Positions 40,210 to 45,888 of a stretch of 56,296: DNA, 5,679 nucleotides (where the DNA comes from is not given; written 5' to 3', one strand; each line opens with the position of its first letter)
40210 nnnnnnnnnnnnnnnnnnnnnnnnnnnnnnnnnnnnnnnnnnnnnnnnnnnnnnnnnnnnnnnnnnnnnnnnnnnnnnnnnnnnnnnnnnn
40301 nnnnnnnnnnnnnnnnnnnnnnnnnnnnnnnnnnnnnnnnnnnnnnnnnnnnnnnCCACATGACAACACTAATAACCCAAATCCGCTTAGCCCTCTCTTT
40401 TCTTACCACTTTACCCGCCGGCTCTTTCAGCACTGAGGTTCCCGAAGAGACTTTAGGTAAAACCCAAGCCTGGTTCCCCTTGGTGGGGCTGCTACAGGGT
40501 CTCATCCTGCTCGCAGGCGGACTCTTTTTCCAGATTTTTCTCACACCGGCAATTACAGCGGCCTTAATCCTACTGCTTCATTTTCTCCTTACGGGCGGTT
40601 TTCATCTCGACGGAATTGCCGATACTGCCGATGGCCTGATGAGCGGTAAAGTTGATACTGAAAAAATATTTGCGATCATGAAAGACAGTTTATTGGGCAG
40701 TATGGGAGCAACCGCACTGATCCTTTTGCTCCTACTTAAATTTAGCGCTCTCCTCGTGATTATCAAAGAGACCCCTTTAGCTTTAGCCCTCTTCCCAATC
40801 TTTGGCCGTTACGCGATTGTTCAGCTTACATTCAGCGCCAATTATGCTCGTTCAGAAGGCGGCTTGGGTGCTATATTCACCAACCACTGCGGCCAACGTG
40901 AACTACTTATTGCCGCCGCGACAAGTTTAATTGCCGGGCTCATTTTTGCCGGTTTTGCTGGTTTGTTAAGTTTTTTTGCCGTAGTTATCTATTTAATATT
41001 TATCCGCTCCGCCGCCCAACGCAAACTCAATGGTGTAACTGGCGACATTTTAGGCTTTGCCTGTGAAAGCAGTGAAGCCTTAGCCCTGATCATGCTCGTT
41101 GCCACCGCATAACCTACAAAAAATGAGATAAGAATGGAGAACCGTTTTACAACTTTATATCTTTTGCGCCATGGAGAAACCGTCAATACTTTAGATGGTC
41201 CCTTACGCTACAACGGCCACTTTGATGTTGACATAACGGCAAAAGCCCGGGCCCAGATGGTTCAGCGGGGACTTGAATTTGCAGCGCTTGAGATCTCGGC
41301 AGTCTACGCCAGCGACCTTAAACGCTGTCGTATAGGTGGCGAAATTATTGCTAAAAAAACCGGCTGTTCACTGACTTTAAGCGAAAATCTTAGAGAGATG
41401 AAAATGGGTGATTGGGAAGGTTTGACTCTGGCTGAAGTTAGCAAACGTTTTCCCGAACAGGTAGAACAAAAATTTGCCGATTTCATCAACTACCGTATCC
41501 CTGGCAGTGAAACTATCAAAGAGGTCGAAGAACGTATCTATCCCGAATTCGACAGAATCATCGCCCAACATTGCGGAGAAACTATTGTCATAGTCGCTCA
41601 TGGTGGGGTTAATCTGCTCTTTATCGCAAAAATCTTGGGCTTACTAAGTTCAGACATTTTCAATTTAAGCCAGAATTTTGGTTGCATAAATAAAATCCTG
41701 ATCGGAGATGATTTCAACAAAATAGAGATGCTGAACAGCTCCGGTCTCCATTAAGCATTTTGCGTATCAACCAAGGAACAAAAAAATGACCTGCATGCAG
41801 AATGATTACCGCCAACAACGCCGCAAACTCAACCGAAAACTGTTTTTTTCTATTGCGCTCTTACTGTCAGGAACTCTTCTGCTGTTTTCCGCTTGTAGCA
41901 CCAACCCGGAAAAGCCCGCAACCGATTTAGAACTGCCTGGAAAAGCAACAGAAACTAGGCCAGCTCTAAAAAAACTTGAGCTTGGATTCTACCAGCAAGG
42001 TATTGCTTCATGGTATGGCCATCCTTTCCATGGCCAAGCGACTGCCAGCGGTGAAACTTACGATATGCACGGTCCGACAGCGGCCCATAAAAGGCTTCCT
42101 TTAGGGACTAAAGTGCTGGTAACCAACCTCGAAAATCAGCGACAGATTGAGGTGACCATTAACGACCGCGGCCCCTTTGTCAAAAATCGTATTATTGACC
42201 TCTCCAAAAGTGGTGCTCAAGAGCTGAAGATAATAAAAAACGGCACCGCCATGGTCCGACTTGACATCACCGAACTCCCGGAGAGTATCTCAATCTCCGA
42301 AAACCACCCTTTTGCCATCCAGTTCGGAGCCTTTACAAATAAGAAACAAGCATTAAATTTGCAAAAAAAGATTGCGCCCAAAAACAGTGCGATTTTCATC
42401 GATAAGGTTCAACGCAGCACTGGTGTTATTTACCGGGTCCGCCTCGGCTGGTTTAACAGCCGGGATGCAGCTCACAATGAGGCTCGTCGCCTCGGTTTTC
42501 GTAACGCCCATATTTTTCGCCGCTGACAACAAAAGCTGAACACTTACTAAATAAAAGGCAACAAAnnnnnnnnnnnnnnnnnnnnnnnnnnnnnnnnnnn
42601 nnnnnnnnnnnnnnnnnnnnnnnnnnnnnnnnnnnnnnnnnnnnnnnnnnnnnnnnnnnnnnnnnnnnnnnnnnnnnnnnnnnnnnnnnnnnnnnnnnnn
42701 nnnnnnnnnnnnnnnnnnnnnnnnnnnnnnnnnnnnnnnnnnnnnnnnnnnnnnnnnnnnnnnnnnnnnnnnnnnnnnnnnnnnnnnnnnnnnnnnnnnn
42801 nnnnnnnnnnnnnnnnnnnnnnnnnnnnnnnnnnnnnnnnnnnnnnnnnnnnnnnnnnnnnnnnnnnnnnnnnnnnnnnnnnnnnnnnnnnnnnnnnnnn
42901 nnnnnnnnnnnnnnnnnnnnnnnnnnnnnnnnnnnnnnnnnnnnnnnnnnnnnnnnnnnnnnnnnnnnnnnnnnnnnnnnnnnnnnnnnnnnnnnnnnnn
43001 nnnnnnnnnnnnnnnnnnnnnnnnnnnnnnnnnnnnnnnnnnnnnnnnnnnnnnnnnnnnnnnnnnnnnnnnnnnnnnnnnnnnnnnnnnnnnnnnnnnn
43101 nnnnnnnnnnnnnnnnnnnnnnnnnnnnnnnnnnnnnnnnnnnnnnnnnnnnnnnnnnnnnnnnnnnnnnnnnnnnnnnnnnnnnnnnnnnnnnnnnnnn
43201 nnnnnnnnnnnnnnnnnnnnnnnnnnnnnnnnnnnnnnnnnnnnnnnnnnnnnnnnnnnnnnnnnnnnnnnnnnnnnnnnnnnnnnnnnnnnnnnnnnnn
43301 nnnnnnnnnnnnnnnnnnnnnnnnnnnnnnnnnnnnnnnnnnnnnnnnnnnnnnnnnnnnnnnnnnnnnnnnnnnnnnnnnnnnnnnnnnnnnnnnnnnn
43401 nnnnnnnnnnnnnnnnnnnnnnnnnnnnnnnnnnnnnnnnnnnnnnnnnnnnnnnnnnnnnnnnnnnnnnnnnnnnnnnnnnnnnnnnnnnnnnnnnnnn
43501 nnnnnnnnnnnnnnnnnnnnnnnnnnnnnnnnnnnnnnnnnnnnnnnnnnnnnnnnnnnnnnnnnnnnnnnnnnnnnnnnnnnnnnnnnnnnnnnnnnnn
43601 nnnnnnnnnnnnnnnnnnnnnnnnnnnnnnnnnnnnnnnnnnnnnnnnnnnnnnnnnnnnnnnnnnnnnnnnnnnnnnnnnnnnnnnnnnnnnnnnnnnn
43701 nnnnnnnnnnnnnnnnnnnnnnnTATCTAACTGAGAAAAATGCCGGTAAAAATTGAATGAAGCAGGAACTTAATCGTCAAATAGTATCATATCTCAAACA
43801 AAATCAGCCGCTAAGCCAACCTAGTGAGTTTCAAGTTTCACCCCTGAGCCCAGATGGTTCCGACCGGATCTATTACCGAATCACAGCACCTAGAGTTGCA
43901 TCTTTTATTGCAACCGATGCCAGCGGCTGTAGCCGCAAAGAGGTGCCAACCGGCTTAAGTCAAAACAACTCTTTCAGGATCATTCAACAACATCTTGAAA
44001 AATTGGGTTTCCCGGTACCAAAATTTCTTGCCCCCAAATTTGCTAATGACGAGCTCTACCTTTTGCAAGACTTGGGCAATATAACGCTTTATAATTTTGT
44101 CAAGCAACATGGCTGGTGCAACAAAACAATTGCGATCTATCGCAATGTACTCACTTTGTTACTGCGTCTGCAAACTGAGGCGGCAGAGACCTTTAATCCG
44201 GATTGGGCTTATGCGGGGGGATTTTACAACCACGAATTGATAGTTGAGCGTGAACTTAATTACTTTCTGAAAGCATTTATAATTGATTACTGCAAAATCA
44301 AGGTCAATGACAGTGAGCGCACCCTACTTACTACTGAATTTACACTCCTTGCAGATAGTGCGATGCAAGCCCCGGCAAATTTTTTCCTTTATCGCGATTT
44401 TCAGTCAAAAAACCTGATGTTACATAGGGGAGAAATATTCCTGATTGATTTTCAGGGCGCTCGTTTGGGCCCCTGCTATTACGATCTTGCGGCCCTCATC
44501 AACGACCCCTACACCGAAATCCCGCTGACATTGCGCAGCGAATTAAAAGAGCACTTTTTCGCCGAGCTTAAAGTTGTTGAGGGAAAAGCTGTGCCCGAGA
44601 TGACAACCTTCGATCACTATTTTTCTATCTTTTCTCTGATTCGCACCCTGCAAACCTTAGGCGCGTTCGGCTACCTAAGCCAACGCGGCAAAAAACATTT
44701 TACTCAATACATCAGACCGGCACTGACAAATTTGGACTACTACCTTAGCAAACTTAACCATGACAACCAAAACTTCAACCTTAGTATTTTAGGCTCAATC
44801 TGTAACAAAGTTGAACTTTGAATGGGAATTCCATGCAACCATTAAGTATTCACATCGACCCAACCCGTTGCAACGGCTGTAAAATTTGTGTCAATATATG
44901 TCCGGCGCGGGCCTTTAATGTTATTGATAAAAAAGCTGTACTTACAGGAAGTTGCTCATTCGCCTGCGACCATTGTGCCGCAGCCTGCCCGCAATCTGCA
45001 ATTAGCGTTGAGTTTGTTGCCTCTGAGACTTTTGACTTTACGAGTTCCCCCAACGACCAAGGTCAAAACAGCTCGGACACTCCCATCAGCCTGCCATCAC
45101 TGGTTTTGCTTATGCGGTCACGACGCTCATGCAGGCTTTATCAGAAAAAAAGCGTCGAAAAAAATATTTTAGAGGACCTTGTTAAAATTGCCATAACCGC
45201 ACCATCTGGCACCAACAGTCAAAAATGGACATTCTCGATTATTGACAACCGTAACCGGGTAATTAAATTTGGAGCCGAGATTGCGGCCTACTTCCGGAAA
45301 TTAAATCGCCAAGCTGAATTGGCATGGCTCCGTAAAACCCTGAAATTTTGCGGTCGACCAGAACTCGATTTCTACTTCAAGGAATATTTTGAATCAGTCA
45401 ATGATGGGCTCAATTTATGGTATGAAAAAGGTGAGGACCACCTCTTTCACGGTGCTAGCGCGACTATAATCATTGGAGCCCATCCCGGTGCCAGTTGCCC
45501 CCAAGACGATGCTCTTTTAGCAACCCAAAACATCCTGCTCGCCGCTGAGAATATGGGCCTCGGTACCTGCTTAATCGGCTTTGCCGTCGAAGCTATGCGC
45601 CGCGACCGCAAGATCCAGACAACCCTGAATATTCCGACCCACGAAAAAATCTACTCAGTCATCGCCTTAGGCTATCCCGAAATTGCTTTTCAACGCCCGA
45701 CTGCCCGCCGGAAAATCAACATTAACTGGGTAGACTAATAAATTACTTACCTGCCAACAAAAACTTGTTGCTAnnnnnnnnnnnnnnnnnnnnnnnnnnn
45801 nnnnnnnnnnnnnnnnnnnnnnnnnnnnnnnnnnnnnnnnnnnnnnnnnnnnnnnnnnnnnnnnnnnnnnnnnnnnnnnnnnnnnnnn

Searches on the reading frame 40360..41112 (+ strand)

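Call 9: search_protein_families(library=pfam, proteins=[window:40360-41112:+], max_evalue=0.001)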
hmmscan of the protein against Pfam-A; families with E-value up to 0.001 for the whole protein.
window:40360-41112:+ (250 aa): 1 family
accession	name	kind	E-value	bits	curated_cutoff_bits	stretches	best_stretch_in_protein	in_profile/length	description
PF02654.20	CobS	-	4.5e-49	167.8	23.2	1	11-243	1-206/207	Cobalamin-5-phosphate synthase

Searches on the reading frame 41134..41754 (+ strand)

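Call 9: search_protein_families(library=pfam, proteins=[window:41134-41754:+], max_evalue=0.001)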
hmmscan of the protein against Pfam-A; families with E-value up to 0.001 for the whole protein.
window:41134-41754:+ (206 aa): 1 family
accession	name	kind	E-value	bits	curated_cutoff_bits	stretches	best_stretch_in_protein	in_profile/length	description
PF00300.27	His_Phos_1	-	2.4e-45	155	21.7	1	8-201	1-192/194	Histidine phosphatase superfamily (branch 1)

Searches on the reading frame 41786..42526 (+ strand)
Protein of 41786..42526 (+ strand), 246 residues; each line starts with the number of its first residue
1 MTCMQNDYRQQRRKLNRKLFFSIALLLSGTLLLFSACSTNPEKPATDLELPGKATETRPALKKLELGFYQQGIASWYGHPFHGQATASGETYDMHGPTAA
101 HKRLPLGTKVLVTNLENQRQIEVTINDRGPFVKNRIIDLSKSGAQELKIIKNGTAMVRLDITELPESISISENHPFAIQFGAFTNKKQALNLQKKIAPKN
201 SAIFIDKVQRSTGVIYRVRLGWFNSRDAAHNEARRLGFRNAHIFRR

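Call 9: search_protein_families(library=pfam, proteins=[window:41786-42526:+], max_evalue=0.001)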
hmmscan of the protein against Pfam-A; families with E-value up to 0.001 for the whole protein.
window:41786-42526:+ (246 aa): 2 families
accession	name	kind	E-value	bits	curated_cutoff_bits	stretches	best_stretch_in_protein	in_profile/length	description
PF03330.24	DPBB_1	-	6.7e-23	81.2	28.8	1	70-158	2-82/83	Lytic transglycolase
PF05036.18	SPOR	-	4.4e-12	46.6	21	1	175-237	4-65/76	SPOR domain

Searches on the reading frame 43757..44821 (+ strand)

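Call 9: search_protein_families(library=pfam, proteins=[window:43757-44821:+], max_evalue=0.001)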
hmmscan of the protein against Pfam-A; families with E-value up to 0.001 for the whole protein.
window:43757-44821:+ (354 aa): 1 family
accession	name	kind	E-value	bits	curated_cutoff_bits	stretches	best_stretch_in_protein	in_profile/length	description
PF01636.29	APH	-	5.8e-14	52.9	23.2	1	27-264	2-226/239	Phosphotransferase enzyme family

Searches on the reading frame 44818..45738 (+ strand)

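Call 9: search_protein_families(library=pfam, proteins=[window:44818-45738:+], max_evalue=0.001)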
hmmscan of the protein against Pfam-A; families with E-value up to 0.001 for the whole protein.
window:44818-45738:+ (306 aa): 10 families
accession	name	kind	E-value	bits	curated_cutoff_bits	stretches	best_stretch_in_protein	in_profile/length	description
PF00881.29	Nitroreductase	-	1.3e-25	90.9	23.5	1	100-286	2-167/167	Nitroreductase family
PF14512.11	TM1586_NiRdase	-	2.3e-12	47.4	27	1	237-291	89-137/215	Putative TM nitroreductase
PF00037.32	Fer4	-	7.5e-08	32.3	21.1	1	12-32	2-22/24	4Fe-4S binding domain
PF12837.12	Fer4_6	-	1.8e-06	28.1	25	1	11-33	2-24/24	4Fe-4S binding domain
PF13187.11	Fer4_9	-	1.1e-05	25.9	27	1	17-62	1-52/52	4Fe-4S dicluster domain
PF12797.12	Fer4_2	-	2.2e-05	24.5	24.5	1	11-30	3-22/22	4Fe-4S binding domain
PF12838.12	Fer4_7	-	2.7e-05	25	27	0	17-61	1-52/52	4Fe-4S dicluster domain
PF13237.11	Fer4_10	-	5.6e-05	23.4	25.5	1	11-58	2-53/53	4Fe-4S dicluster domain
PF13484.11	Fer4_16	-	0.00032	21.8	30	0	17-36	1-20/66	4Fe-4S double cluster binding domain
PF25160.1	LdpA_Fe-S-bd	-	0.00075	19.7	27.6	1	22-63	7-44/49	LdpA Fe-S cluster-binding domain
